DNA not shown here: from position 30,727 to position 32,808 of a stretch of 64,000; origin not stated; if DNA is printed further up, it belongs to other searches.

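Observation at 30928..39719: Solute-binding-protein-coupled two-component system (SBP5-HK-sigma54 RR) feeding a sigma54 promoter on a TonB-dependent receptor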

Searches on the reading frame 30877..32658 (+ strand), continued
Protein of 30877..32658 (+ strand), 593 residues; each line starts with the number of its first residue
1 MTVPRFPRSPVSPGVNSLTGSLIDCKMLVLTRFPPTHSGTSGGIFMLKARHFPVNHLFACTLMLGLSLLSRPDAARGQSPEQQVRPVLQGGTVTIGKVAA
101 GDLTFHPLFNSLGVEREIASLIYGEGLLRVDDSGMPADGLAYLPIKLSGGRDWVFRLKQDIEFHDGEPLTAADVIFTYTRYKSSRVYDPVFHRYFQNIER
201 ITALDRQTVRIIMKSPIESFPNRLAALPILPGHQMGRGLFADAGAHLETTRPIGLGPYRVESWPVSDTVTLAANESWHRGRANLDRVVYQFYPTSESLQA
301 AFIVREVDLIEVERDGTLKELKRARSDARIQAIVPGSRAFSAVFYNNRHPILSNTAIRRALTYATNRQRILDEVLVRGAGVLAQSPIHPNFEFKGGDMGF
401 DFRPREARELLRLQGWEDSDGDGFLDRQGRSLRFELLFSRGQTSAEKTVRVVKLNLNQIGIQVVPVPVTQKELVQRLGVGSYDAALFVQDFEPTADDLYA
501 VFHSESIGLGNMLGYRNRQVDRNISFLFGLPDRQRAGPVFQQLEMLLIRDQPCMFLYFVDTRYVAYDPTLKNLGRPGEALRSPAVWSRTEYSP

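Call 48: search_protein_families(library=pfam, proteins=[L041:7962-9047:+, L041:9040-10374:+, L041:10361-14089:+, L044:11530-12633:+, L044:12569-13927:+, L044:13932-17642:+, L030:11470-12597:+, L030:12594-13427:+, L036:12577-14685:+, L038:11549-13603:+], max_evalue=0.00001)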
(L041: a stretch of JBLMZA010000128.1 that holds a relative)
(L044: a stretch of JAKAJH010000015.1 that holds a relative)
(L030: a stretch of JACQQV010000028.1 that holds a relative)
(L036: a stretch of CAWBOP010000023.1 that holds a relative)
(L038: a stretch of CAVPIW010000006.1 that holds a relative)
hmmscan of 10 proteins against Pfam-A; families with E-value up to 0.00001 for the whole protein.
L041:7962-9047:+ (361 aa): 2 families
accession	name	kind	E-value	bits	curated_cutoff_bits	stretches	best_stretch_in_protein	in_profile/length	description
PF00528.27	BPD_transp_1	-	5.6e-35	121.2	26.4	1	150-357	4-183/184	Binding-protein-dependent transport system inner membrane component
PF19300.4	BPD_transp_1_N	-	1.7e-12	47.9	23.8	1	39-139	1-113/114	Binding-prot-dependent transport system membrane comp, N-term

L041:9040-10374:+ (444 aa): 1 family
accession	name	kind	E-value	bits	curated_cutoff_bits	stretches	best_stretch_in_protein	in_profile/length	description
PF00528.27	BPD_transp_1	-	2.7e-28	99.4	26.4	1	246-415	1-173/184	Binding-protein-dependent transport system inner membrane component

L041:10361-14089:+ (1242 aa): 14 families
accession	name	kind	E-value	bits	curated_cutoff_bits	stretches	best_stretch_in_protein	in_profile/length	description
PF00069.31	Pkinase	-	3.3e-41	141.9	31.7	1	12-269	5-257/263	Protein kinase domain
PF13424.12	TPR_12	-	2.8e-31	108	30.1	1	894-961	6-75/77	Tetratricopeptide repeat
PF07714.23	PK_Tyr_Ser-Thr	-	6.5e-22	78.5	23.1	1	31-265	27-251/258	Protein tyrosine and serine/threonine kinase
PF00515.34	TPR_1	-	6.6e-22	76.8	27.8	0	931-957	1-27/34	Tetratricopeptide repeat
PF07719.23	TPR_2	-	3.1e-21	74.1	27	0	894-921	4-31/34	Tetratricopeptide repeat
PF13191.12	AAA_16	-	5.9e-18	66.4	32.6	1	295-472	2-164/167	AAA ATPase domain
PF17874.7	TPR_MalT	-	1.1e-14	55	45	2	772-929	38-199/336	MalT-like TPR region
PF13176.12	TPR_7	-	1.6e-13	50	27.9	0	741-767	3-29/36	Tetratricopeptide repeat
PF13181.12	TPR_8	-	2.6e-12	46.3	25.7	0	931-960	1-30/34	Tetratricopeptide repeat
PF13374.12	TPR_10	-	1.6e-11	44.3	27.5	0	894-924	5-35/42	Tetratricopeptide repeat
PF13432.12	TPR_16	-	5.6e-09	36.7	32.7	1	895-961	1-61/65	Tetratricopeptide repeat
PF13428.12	TPR_14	-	6e-07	30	23.5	0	739-771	3-35/44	Tetratricopeptide repeat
PF14938.12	SNAP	-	8.7e-07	29.1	25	1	864-996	48-180/282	Soluble NSF attachment protein, SNAP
PF14559.12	TPR_19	-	9.1e-06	26.3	25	0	749-800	3-51/68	Tetratricopeptide repeat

L044:11530-12633:+ (367 aa): 2 families
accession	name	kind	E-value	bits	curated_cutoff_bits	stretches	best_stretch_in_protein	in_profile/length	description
PF00528.27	BPD_transp_1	-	3.6e-35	121.8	26.4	1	156-365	2-183/184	Binding-protein-dependent transport system inner membrane component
PF19300.4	BPD_transp_1_N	-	4.6e-11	43.3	23.8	1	51-146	5-112/114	Binding-prot-dependent transport system membrane comp, N-term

L044:12569-13927:+ (452 aa): 1 family
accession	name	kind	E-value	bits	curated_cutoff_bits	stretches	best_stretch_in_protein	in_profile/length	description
PF00528.27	BPD_transp_1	-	2e-25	90.1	26.4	1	272-446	1-178/184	Binding-protein-dependent transport system inner membrane component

L044:13932-17642:+ (1236 aa): 9 families
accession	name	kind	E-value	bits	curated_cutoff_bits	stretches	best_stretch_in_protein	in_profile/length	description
PF00069.31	Pkinase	-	9e-37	127.3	31.7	1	8-263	1-253/263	Protein kinase domain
PF13424.12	TPR_12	-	2.2e-33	114.7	30.1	2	931-1003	3-77/77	Tetratricopeptide repeat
PF07714.23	PK_Tyr_Ser-Thr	-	1.4e-22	80.7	23.1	1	10-263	3-250/258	Protein tyrosine and serine/threonine kinase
PF07719.23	TPR_2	-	1.7e-21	74.9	27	0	894-921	4-31/34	Tetratricopeptide repeat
PF00515.34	TPR_1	-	3.1e-17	62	27.8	0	894-920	4-30/34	Tetratricopeptide repeat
PF17874.7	TPR_MalT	-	3.3e-14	53.4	45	1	941-1059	90-210/336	MalT-like TPR region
PF13191.12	AAA_16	-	1.3e-13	52.3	32.6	1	294-470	2-162/167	AAA ATPase domain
PF13176.12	TPR_7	-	8.3e-09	35.3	27.9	0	894-926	2-34/36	Tetratricopeptide repeat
PF13374.12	TPR_10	-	6.3e-06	26.5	27.5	0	894-924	5-35/42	Tetratricopeptide repeat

L030:11470-12597:+ (375 aa): 2 families
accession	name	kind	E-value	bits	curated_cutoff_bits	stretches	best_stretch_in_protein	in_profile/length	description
PF00528.27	BPD_transp_1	-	3.7e-40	138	26.4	1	161-367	1-183/184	Binding-protein-dependent transport system inner membrane component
PF19300.4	BPD_transp_1_N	-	5.2e-11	43.2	23.8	1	47-149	1-113/114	Binding-prot-dependent transport system membrane comp, N-term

L030:12594-13427:+ (277 aa): 2 families
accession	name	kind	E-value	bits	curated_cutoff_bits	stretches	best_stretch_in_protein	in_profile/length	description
PF00528.27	BPD_transp_1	-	1.8e-32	113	26.4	1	88-271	1-183/184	Binding-protein-dependent transport system inner membrane component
PF12911.12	OppC_N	-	9.1e-13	48.3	23.9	1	2-47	8-53/53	N-terminal TM domain of oligopeptide transport permease C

L036:12577-14685:+ (702 aa): 4 families
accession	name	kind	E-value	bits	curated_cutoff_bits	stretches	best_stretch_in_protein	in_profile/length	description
PF13487.12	HD_5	-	2.9e-39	135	27.2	1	523-687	3-170/170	HD domain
PF01966.28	HD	-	1.3e-21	77.5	22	1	535-656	2-116/116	HD domain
PF00672.30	HAMP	-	4.6e-12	46.5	25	1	296-345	2-51/53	HAMP domain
PF08668.18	HDOD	-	8.8e-07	29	22.9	1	525-600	88-159/196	HDOD domain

L038:11549-13603:+ (684 aa): 9 families
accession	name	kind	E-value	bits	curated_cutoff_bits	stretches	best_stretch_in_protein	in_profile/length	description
PF07568.18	HisKA_2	-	2.9e-30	104.6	22.3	1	470-545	1-76/76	Histidine kinase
PF13426.13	PAS_9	-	7e-23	81.3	27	2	46-139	3-102/103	PAS domain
PF13188.13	PAS_8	-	1.4e-11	44.3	21.8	1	153-199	1-43/65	PAS domain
PF00989.32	PAS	-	9.7e-11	42.1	22.6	1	153-257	1-108/113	PAS fold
PF08447.18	PAS_3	-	1.1e-08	35.6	25.6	1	177-244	2-72/89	PAS fold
PF01590.32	GAF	-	1.7e-08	35.5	22.4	1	299-441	6-133/133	GAF domain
PF02518.31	HATPase_c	-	3.9e-08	34.2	26.4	1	573-655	8-99/111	Histidine kinase-, DNA gyrase B-, and HSP90-like ATPase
PF07536.20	HWE_HK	-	1e-06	29.8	22.8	1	470-538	1-66/83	HWE histidine kinase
PF08448.16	PAS_4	-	1e-06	29.3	23.1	0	175-266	16-109/110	PAS fold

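Call 49: find_encoding_contigs(protein=P0037, flank=9000, max_places=2)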
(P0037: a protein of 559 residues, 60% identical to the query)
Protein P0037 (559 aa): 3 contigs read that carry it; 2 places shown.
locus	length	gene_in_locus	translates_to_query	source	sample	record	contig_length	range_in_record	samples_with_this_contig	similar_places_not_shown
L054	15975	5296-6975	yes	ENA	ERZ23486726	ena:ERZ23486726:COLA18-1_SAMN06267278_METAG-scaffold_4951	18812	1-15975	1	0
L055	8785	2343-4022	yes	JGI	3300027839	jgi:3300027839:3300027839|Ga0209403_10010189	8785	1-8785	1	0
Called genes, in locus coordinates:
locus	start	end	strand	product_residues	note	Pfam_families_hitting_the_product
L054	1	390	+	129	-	?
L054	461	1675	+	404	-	PF07690:MFS_1, PF12832:MFS_1_like (faint), PF07690:MFS_1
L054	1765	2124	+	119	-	PF11009:BrxC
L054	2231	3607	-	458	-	PF00884:Sulfatase, PF01663:Phosphodiest (weak), PF16347:SGSH_C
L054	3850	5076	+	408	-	PF00730:HhH-GPD, PF10576:EndIII_4Fe-2S (weak), PF14815:NUDIX_4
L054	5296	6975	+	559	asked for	PF00496:SBP_bac_5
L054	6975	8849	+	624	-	PF02743:dCache_1, PF17203:sCache_3_2 (weak), PF00672:HAMP, PF00512:HisKA, PF02518:HATPase_c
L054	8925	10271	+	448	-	PF00072:Response_reg, PF00158:Sigma54_activat, PF14532:Sigma54_activ_2, PF00004:AAA (weak), PF07728:AAA_5 (weak), PF25601:AAA_lid_14, PF02954:HTH_8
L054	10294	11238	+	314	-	PF00535:Glycos_transf_2, PF10111:Glyco_tranf_2_2, PF13641:Glyco_tranf_2_3, PF10111:Glyco_tranf_2_2 (weak)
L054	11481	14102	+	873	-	PF13620:CarboxypepD_reg, PF13715:CarbopepD_reg_2, PF07715:Plug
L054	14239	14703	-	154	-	-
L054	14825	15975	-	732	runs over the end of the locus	PF04389:Peptidase_M28, PF16254:DUF4910 (faint)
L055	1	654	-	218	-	?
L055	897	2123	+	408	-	PF00730:HhH-GPD, PF10576:EndIII_4Fe-2S (weak), PF14815:NUDIX_4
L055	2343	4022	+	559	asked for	PF00496:SBP_bac_5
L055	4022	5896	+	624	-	PF02743:dCache_1, PF17203:sCache_3_2 (weak), PF00672:HAMP, PF00512:HisKA, PF02518:HATPase_c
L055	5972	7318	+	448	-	PF00072:Response_reg, PF00158:Sigma54_activat, PF14532:Sigma54_activ_2, PF00004:AAA (weak), PF07728:AAA_5 (weak), PF25601:AAA_lid_14, PF02954:HTH_8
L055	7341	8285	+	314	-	PF00535:Glycos_transf_2, PF10111:Glyco_tranf_2_2, PF13641:Glyco_tranf_2_3, PF10111:Glyco_tranf_2_2 (weak)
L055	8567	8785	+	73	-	?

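Call 50: find_encoding_contigs(protein=P0040, flank=9000, max_places=2)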
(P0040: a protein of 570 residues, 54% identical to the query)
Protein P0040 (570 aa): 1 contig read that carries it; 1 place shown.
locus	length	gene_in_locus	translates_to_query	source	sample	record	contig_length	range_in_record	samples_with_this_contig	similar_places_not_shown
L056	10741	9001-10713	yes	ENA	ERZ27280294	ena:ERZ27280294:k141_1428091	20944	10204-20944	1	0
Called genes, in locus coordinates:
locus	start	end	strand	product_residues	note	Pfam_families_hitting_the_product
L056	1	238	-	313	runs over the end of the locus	PF01636:APH, PF19974:TCAD9 (weak)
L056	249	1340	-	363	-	-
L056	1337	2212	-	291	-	PF00535:Glycos_transf_2, PF10111:Glyco_tranf_2_2 (weak), PF13641:Glyco_tranf_2_3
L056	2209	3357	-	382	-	PF01663:Phosphodiest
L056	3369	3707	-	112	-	PF01740:STAS, PF13466:STAS_2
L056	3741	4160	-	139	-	PF13581:HATPase_c_2, PF02518:HATPase_c (weak)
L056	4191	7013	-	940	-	PF23198:PDE8A_N (faint), PF17152:CHASE8, PF00672:HAMP (faint), PF00512:HisKA, PF02518:HATPase_c, PF00072:Response_reg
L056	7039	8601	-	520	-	PF14134:DUF4301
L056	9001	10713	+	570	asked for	PF00496:SBP_bac_5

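Call 51: find_encoding_contigs(protein=P0051, flank=9000, max_places=2)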
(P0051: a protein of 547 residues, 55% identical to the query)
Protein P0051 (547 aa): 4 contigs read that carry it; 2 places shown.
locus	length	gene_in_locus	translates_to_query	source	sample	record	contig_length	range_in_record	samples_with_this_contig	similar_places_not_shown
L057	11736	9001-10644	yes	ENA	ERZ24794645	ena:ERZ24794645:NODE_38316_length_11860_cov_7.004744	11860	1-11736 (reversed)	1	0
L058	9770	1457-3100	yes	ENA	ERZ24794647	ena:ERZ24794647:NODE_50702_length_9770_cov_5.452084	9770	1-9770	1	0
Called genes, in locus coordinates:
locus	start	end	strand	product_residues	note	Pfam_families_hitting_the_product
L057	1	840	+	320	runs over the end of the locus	?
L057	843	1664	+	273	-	PF25087:GMPPB_C (weak), PF00132:Hexapep, PF25084:LbH_EIF2B (faint), PF00132:Hexapep (weak), PF13720:Acetyltransf_11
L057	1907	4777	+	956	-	PF01565:FAD_binding_4, PF02913:FAD-oxidase_C, PF13183:Fer4_8, PF13534:Fer4_17, PF02754:CCG (weak)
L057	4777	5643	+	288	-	PF06267:DUF1028, PF08823:PG_binding_2, PF01471:PG_binding_1 (weak)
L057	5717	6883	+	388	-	PF07690:MFS_1, PF12832:MFS_1_like (faint)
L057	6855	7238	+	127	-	PF11009:BrxC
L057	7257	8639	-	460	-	PF00884:Sulfatase, PF01663:Phosphodiest, PF16347:SGSH_C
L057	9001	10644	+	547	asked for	PF00496:SBP_bac_5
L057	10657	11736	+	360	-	?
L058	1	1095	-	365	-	?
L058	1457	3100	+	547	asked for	PF00496:SBP_bac_5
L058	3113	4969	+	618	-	PF02743:dCache_1, PF17201:Cache_3-Cache_2 (weak), PF00672:HAMP, PF00512:HisKA, PF02518:HATPase_c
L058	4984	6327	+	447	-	PF00072:Response_reg, PF00158:Sigma54_activat, PF14532:Sigma54_activ_2, PF00004:AAA (weak), PF07724:AAA_2 (weak), PF07728:AAA_5, PF25601:AAA_lid_14, PF02954:HTH_8, +1 more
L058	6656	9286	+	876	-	PF13620:CarboxypepD_reg, PF13715:CarbopepD_reg_2, PF07715:Plug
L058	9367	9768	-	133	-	?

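Call 64: predict_structure(alignment_id=A1)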
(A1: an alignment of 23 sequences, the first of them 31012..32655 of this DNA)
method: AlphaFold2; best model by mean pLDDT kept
length: 548 residues; sequences in the alignment: 23
mean_pLDDT: 75.7   pTM: 0.73
mean pLDDT of the five models: 75.7, 56.6, 55.1, 54.5, 52.1
residues with pLDDT >= 90: 145; 70-90: 221; 50-70: 123; < 50: 59
segments of 3 or more residues with pLDDT < 50: 1-7, 24-42, 141-145, 193-204, 458-470
pLDDT, mean of each block of 10 residues (from residue 1): 41 58 41 31 73 74 68 87 84 93 94 92 93 77 53 90 93 84 84 45 62 81 87 87 87 90 84 82 87 73 83 88 80 67 66 76 93 91 90 81 89 93 79 77 65 49 39 59 57 74 66 78 90 88 75
secondary structure, 60 per line:
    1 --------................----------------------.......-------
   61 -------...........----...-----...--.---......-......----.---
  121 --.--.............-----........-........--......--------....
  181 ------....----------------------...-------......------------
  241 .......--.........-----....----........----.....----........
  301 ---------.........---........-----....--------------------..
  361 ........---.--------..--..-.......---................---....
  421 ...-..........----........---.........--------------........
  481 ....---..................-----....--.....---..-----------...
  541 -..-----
elements in order: H9-24 E47-53 H68-78 E83-85 E91-93 E100-102 E107-112 H126-138 H144-151 E153-160 E163-168 H177-180 H187-190 E213-215 E223-228 E241-247 H250-258 E264-267 H272-279 E284-288 E293-300 H310-318 H322-329 E335-338 H359-368 E388-394 H398-413 E417-423 H425-434 E439-446 H450-458 H473-484 H488-505 E511-514 E517-521
